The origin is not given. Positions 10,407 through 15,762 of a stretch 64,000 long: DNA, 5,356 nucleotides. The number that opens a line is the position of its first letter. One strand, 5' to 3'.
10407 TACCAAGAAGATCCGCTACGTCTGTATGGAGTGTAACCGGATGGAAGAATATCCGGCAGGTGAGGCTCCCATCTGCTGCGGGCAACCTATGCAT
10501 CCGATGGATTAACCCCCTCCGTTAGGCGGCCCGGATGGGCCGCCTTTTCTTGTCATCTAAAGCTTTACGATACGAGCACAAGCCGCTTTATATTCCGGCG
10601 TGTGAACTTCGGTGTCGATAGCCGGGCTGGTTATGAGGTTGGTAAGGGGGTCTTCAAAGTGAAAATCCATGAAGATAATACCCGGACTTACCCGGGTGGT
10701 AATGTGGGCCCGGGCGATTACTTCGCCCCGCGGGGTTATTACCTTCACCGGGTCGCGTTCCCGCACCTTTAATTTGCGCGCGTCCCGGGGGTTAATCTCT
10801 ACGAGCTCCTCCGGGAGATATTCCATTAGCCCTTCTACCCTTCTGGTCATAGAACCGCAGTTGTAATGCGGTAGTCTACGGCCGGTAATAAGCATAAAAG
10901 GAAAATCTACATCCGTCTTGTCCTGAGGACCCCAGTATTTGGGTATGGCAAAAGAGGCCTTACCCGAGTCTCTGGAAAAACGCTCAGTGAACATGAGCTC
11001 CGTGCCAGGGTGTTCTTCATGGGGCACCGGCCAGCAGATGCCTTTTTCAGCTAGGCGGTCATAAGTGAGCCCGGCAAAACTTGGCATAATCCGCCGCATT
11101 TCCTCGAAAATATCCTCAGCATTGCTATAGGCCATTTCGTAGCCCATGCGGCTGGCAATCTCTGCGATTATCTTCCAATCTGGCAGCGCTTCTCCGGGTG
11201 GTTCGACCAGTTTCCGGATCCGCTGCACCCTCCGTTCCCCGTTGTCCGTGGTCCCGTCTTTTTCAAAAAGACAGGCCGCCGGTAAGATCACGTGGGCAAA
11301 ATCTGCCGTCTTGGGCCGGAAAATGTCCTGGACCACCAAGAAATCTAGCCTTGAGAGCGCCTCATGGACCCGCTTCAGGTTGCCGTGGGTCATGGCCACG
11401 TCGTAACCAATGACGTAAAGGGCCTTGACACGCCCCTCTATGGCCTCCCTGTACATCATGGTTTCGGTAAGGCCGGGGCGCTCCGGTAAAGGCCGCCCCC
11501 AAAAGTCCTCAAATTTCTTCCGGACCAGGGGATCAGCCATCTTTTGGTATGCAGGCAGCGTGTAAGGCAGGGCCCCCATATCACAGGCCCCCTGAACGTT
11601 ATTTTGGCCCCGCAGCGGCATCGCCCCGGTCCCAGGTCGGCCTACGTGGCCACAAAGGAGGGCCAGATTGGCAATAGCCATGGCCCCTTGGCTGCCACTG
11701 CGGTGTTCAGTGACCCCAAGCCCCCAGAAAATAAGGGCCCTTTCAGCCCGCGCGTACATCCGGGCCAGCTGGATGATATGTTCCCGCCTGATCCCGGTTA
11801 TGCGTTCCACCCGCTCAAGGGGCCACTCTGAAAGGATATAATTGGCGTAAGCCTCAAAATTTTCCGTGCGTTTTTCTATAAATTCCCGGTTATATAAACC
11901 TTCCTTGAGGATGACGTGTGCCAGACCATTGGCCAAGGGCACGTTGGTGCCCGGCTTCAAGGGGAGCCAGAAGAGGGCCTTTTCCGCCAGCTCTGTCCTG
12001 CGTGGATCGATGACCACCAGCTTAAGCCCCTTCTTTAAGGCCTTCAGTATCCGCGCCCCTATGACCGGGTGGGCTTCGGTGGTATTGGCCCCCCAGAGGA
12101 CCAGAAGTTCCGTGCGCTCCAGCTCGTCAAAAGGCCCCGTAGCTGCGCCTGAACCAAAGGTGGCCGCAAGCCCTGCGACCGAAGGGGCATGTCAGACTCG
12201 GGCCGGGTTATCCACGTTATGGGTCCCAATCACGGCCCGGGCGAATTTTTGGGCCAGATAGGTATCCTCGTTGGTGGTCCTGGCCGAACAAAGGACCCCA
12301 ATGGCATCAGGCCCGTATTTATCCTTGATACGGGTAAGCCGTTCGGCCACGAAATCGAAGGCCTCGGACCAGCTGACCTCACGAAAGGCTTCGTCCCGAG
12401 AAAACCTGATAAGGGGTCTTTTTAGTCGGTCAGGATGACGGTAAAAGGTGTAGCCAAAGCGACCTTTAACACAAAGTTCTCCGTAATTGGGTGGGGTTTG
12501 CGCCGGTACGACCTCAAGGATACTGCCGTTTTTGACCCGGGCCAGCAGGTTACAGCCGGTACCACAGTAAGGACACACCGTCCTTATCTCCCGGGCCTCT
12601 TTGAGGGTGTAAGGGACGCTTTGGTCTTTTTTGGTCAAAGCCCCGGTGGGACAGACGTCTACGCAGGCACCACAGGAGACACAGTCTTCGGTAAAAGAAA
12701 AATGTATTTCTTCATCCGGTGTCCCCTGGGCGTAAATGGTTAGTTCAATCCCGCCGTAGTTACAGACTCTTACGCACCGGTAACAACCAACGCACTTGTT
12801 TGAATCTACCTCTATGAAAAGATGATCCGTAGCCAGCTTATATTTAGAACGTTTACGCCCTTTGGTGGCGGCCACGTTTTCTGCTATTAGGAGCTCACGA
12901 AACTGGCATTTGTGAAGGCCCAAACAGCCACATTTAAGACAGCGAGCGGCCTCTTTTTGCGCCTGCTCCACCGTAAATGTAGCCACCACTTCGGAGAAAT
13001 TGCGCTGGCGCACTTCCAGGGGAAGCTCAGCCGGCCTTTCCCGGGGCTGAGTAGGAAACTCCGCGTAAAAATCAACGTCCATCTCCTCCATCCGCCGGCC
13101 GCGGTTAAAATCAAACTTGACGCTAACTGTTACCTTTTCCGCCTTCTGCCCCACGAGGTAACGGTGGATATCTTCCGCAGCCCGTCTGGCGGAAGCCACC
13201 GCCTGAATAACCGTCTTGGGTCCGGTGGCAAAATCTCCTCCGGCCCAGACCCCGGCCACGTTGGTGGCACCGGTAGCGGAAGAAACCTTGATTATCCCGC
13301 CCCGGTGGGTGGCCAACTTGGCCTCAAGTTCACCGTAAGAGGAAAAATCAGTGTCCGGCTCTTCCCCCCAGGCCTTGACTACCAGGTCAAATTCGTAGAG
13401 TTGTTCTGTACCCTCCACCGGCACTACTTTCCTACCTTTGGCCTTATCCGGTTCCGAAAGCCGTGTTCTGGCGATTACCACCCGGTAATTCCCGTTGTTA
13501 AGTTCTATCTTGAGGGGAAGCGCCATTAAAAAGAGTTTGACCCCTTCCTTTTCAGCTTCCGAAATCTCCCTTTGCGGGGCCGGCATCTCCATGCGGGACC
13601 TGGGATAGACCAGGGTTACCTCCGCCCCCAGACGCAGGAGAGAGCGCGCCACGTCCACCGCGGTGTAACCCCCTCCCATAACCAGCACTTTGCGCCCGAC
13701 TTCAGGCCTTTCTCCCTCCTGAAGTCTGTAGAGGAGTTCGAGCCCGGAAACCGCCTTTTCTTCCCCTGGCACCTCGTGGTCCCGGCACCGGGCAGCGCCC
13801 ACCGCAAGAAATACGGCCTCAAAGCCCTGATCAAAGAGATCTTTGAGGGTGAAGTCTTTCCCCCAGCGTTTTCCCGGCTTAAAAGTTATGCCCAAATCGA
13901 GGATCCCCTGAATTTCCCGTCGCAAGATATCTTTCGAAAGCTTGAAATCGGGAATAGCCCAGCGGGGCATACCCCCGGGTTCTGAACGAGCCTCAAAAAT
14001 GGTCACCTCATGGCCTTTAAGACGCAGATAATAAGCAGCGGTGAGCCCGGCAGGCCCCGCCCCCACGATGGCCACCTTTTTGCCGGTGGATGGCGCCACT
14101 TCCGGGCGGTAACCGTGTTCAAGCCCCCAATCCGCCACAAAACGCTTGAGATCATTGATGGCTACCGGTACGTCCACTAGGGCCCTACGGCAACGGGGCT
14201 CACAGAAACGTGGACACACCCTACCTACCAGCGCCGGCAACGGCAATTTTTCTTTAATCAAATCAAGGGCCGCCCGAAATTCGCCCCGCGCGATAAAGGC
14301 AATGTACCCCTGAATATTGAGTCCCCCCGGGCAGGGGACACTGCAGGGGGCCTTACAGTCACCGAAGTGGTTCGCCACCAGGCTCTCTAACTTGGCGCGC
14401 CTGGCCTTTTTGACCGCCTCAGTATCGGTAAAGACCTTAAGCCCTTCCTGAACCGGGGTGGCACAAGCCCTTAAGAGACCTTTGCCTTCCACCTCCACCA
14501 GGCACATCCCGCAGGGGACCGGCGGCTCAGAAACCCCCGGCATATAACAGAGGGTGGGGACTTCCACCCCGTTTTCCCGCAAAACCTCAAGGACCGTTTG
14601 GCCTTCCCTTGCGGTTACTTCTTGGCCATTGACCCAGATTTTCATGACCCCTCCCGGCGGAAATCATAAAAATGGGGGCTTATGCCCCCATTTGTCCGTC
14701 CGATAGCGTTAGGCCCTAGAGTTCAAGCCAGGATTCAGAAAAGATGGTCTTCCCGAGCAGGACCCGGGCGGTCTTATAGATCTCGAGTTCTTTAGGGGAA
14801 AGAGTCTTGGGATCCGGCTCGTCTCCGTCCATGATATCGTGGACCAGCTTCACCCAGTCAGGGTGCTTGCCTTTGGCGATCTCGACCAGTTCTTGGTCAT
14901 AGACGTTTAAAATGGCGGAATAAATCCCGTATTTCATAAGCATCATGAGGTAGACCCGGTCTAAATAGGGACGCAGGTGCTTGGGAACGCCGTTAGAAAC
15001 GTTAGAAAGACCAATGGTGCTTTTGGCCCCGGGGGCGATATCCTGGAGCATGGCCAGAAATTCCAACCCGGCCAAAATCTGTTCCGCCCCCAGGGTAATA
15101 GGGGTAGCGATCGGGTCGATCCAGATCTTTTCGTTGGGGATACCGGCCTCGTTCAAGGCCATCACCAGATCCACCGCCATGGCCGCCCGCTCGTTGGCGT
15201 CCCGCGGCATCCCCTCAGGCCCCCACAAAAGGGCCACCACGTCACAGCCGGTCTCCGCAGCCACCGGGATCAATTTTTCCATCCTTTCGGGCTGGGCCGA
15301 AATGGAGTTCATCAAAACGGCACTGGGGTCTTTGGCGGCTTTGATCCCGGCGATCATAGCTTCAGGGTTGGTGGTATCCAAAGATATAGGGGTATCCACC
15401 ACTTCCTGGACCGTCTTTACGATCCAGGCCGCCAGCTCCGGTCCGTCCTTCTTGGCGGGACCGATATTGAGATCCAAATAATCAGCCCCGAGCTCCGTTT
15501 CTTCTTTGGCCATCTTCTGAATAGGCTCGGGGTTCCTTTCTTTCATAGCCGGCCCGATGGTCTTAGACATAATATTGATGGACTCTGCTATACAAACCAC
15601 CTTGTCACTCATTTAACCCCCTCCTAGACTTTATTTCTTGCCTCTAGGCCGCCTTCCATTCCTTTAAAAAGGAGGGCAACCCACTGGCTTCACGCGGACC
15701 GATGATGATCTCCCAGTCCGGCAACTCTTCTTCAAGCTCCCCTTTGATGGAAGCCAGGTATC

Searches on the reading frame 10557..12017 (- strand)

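Call 5: search_protein_families(library=pfam, proteins=[window:10557-12017:-], max_evalue=0.001)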
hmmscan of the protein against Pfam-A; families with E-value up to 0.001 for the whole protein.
window:10557-12017:- (486 aa): 2 families
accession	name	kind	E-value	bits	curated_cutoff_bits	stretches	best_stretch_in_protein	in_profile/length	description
PF00384.28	Molybdopterin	-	6.3e-47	160.7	24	1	2-289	142-352/353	Molybdopterin oxidoreductase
PF01568.27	Molydop_binding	-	6.1e-26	91.1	26.8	1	374-478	1-108/110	Molydopterin dinucleotide binding domain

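Call 6: search_protein_families(library=ncbifam, proteins=[window:10557-12017:-], max_evalue=0.001)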
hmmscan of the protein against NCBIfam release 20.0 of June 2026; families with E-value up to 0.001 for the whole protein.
window:10557-12017:- (486 aa): 27 families (the best 25 are shown)
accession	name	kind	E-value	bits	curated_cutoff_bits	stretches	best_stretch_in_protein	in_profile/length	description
TIGR01591.1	Fdh-alpha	equivalog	7.6e-170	566.2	666.25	1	1-483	188-672/672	formate dehydrogenase subunit alpha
NF047855.1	AssmNtatRedNasC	equivalog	3.9e-100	336.1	1100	1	1-483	213-706/708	assimilatory nitrate reductase catalytic subunit NasC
NF041323.1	Nitr_red_NasA_Halo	equivalog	4.3e-66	223.8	1000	1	1-482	186-671/673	assimilatory nitrate reductase NasA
NF010055.0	PRK13532.1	equivalog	9.7e-55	186.2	904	2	52-295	326-575/830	nitrate reductase catalytic subunit NapA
TIGR01706.1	NAPA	equivalog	2.7e-52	178.2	930.55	2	52-295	326-575/830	periplasmic nitrate reductase subunit alpha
TIGR01701.1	Fdhalpha-like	subfamily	5.5e-51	173.6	582.15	1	21-481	269-739/744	FdhF/YdeP family oxidoreductase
TIGR02693.1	arsenite_ox_L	equivalog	3.2e-45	154.4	359.05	2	2-292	271-574/806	arsenate reductase (azurin) large subunit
TIGR00509.1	bisC_fam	subfamily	2.6e-43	148.3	1017.55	2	2-310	209-529/772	molybdopterin guanine dinucleotide-containing S/N-oxide reductase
TIGR01553.1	formate-DH-alph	equivalog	3.7e-41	140.8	814.2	3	63-163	367-471/1009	formate dehydrogenase-N subunit alpha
TIGR02166.1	dmsA_ynfE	subfamily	1.9e-38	132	777.7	2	2-304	249-570/794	DMSO/selenate family reductase complex A subunit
NF041513.1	formate_DH_Act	exception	2.2e-36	125.1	1400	3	67-172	400-509/1067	formate dehydrogenase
NF012032.0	PRK15488.1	equivalog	2.9e-33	114.8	694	1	2-299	232-535/759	thiosulfate reductase PhsA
NF011682.0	PRK15102.1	equivalog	3.7e-30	104.7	909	3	20-132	281-397/829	trimethylamine-N-oxide reductase TorA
TIGR02164.1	torA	equivalog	2.9e-29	101.8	1465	2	18-310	275-583/824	trimethylamine-N-oxide reductase TorA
TIGR03479.1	DMSO_red_II_alp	subfamily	3.2e-28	98.3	984.75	2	62-293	395-645/913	molybdopterin-dependent oxidoreductase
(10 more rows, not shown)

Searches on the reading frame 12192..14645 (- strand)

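Call 5: search_protein_families(library=pfam, proteins=[window:12192-14645:-], max_evalue=0.001)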
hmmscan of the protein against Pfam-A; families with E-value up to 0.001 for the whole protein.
window:12192-14645:- (817 aa): 26 families (the best 25 are shown)
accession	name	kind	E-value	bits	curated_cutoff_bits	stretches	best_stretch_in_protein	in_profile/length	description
PF07992.20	Pyr_redox_2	-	6.1e-36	124.8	26.1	1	189-486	1-291/291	Pyridine nucleotide-disulphide oxidoreductase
PF14691.11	Fer4_20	-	7.7e-21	74.5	25.8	1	73-177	13-111/113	Dihydroprymidine dehydrogenase domain II, 4Fe-4S cluster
PF13510.11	Fer2_4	-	2.5e-19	69.5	22.8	1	3-75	6-81/82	2Fe-2S iron-sulfur cluster binding domain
PF00070.33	Pyr_redox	-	1.5e-15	57.9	22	2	319-385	1-71/82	Pyridine nucleotide-disulphide oxidoreductase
PF00384.28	Molybdopterin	-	8.1e-15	55.1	24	1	740-812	1-76/353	Molybdopterin oxidoreductase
PF04879.21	Molybdop_Fe4S4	-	1.7e-14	54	22.7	1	686-734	3-52/55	Molybdopterin oxidoreductase Fe4S4 domain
PF13738.12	Pyr_redox_3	-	6.5e-12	45.7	30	1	278-469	128-304/305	Pyridine nucleotide-disulphide oxidoreductase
PF12838.12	Fer4_7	-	9.2e-12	45.7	27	1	617-669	1-52/52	4Fe-4S dicluster domain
PF13450.12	NAD_binding_8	-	5.8e-11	43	21.9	1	193-225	1-33/68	NAD(P)-binding Rossmann-like domain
PF01266.30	DAO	-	1.8e-10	41.4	27.9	1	190-225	1-37/353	FAD dependent oxidoreductase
PF14697.11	Fer4_21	-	4.6e-09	36.7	35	1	613-669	3-56/59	4Fe-4S dicluster domain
PF00037.32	Fer4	-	1.4e-08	34.6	21.1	1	652-671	5-24/24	4Fe-4S binding domain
PF12837.12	Fer4_6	-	7.4e-08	32.4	25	1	610-632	1-23/24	4Fe-4S binding domain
PF13187.11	Fer4_9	-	1.1e-07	32.2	27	1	617-669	1-51/52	4Fe-4S dicluster domain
PF13241.12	NAD_binding_7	-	4e-07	31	22.1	1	317-361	7-55/104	Putative NAD(P)-binding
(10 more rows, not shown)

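Call 6: search_protein_families(library=ncbifam, proteins=[window:12192-14645:-], max_evalue=0.001)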
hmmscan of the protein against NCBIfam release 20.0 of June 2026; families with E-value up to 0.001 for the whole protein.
window:12192-14645:- (817 aa): 157 families (the best 25 are shown)
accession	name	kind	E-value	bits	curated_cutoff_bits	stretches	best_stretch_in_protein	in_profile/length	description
NF009454.0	PRK12814.1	equivalog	6.5e-172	573.3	916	1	3-630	6-630/657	putative NADPH-dependent glutamate synthase small subunit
NF009410.0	PRK12771.1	subfamily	2.9e-135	452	516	1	61-636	10-563/566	NAD(P)-binding protein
TIGR01316.1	gltA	equivalog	2.7e-96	323.1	471.75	1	64-497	1-449/449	NADPH-dependent glutamate synthase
NF009414.0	PRK12778.1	equivalog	2.2e-92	310.6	1103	1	93-498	330-750/752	bifunctional dihydroorotate dehydrogenase B NAD binding subunit/NADPH-dependent glutamate synthase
NF010590.0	PRK13984.1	equivalog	5.5e-85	285.7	946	2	94-501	192-610/611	putative oxidoreductase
TIGR03315.1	Se_ygfK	equivalog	1.4e-84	284.2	835.3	1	93-574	438-888/1012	putative selenate reductase subunit YgfK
TIGR01318.1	gltD_gamma_fam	subfamily_domain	8.2e-79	265.3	482.95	2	91-497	42-465/467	glutamate synthase, small subunit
NF009408.0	PRK12769.1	equivalog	1.8e-76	257.7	1003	3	93-500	229-654/659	formate-dependent uric acid utilization protein AegA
NF009413.0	PRK12775.1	equivalog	5.2e-70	236.4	1895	1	97-523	336-780/1006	putative trifunctional 2-polyprenylphenol hydroxylase/glutamate synthase subunit beta/ferritin domain-containing protein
NF009409.0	PRK12770.1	subfamily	3.1e-63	214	343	1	182-504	12-357/360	putative glutamate synthase subunit beta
NF009451.0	PRK12809.1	equivalog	2.2e-59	201.4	1154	2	96-494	214-631/639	formate-dependent uric acid utilization protein YgfT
TIGR01317.1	GOGAT_sm_gam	subfamily_domain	5.5e-59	200.3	447.7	1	95-500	45-481/485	glutamate synthase small subunit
NF009415.0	PRK12779.1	equivalog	5.6e-58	196.6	1519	1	102-497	211-626/944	putative bifunctional glutamate synthase subunit beta/2-polyprenylphenol hydroxylase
TIGR01973.1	NuoG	equivalog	1.6e-54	185.8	470.05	2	597-815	123-338/606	NADH-quinone oxidoreductase subunit NuoG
TIGR01591.1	Fdh-alpha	equivalog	1.5e-48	165.4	666.25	1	689-817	1-128/672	formate dehydrogenase subunit alpha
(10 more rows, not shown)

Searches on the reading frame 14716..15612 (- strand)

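Call 5: search_protein_families(library=pfam, proteins=[window:14716-15612:-], max_evalue=0.001)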
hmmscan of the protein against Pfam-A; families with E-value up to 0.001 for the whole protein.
window:14716-15612:- (298 aa): 2 families
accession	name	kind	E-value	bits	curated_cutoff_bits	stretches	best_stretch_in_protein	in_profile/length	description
PF00809.28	Pterin_bind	-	1.6e-17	64.4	25.5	1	26-208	18-210/244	Pterin binding enzyme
PF03599.22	CdhD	-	2.7e-07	30.1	24.8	1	54-175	78-184/387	CO dehydrogenase/acetyl-CoA synthase delta subunit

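Call 6: search_protein_families(library=ncbifam, proteins=[window:14716-15612:-], max_evalue=0.001)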
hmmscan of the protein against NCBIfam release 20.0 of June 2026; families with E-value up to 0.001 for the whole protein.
window:14716-15612:- (298 aa): 5 families
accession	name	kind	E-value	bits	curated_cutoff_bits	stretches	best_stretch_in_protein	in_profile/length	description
NF005719.0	PRK07535.1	domain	4.7e-64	216.1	259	1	6-296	2-255/268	methyltetrahydrofolate:corrinoid/iron-sulfur protein methyltransferase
NF040758.1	CODH_ACS_meth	exception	1.6e-57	194.9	370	1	3-247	2-243/261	carbon monoxide dehydrogenase/acetyl-CoA synthase methytransferase subunit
TIGR02082.1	metH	equivalog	1.4e-22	79.2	1010.85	1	4-239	342-588/1182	methionine synthase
TIGR00284.1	TIGR00284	hypoth_equivalog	2e-07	29.9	256.65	1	31-175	167-295/497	dihydropteroate synthase-like protein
TIGR01496.1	DHPS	equivalog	3.5e-05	23.6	162.6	1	64-167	66-172/258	dihydropteroate synthase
